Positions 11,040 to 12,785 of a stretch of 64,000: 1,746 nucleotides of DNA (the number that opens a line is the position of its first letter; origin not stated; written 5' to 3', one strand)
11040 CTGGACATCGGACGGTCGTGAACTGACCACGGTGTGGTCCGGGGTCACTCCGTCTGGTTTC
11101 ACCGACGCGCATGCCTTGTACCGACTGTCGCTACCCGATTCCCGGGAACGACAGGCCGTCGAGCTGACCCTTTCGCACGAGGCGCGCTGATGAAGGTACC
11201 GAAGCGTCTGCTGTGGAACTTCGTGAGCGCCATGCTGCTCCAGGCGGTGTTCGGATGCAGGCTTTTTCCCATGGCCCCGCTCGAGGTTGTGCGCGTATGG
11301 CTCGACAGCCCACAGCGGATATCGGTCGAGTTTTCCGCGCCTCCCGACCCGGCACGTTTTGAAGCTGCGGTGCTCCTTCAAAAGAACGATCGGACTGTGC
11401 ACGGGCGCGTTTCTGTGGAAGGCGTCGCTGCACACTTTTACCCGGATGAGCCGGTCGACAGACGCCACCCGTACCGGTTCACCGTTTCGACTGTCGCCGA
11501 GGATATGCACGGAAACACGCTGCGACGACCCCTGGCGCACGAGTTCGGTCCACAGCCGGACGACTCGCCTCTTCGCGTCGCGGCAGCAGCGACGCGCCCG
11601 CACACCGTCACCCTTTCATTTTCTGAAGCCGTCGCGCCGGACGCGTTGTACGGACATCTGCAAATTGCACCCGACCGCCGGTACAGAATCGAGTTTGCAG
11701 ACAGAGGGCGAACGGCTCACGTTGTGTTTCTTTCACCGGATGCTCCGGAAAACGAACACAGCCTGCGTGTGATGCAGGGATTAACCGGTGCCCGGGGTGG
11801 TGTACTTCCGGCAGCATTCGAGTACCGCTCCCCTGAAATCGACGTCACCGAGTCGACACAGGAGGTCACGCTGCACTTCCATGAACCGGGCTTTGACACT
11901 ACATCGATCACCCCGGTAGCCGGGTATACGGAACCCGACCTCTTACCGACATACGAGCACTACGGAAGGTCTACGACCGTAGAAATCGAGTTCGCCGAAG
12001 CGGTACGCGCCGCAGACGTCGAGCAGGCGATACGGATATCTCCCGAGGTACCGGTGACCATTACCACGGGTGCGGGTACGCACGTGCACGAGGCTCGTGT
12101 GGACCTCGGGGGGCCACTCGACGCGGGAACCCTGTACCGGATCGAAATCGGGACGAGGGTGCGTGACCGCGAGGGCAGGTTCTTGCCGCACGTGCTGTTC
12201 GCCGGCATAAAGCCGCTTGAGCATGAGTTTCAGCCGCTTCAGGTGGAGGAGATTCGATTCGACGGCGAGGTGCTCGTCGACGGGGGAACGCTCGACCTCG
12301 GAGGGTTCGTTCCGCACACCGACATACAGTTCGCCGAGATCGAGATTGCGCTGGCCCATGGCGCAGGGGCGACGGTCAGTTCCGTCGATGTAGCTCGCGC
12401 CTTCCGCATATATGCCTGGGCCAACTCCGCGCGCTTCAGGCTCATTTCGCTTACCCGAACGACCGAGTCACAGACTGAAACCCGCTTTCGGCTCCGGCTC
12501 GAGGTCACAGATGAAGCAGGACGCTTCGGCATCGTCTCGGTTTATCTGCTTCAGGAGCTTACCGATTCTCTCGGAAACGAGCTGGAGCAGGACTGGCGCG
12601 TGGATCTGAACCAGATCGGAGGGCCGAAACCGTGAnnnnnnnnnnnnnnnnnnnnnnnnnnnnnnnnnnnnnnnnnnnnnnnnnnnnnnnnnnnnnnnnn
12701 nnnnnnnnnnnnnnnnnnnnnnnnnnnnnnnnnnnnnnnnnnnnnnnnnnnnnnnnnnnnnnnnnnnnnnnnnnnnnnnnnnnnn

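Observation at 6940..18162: Six-gene translationally coupled efflux-like operon with two Ig-fold lipoproteins inserted between the adaptor and the pump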

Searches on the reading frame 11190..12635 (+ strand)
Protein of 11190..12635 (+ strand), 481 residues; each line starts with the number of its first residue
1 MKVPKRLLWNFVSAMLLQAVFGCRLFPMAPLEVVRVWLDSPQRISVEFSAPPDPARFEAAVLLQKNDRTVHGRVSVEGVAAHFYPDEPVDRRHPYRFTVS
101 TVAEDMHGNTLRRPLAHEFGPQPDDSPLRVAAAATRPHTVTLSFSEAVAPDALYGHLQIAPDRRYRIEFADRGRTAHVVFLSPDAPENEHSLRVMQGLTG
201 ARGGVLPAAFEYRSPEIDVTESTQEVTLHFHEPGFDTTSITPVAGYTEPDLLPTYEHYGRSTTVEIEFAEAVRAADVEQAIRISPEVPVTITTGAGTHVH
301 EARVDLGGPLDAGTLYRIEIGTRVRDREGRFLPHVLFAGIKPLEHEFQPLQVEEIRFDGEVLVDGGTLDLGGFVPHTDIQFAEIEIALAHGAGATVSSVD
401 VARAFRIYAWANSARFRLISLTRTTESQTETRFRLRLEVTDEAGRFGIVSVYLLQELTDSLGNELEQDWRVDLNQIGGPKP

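Call 5: search_protein_families(library=pfam, proteins=[window:11190-12635:+], max_evalue=0.1)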
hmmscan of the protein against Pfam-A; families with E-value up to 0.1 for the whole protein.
window:11190-12635:+ (481 aa): 2 families
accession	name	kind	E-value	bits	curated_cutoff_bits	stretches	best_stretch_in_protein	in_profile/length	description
PF13205.12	Big_5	-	4.1e-18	66.5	23.6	2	261-329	22-92/105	Bacterial Ig-like domain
PF04234.18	CopC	-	2.8e-05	25.5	23.3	0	127-160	9-38/92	CopC domain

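Call 6: search_protein_families(library=ncbifam, proteins=[window:11190-12635:+], max_evalue=0.1)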
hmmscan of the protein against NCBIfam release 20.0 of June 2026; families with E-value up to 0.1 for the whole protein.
window:11190-12635:+ (481 aa): 0 families
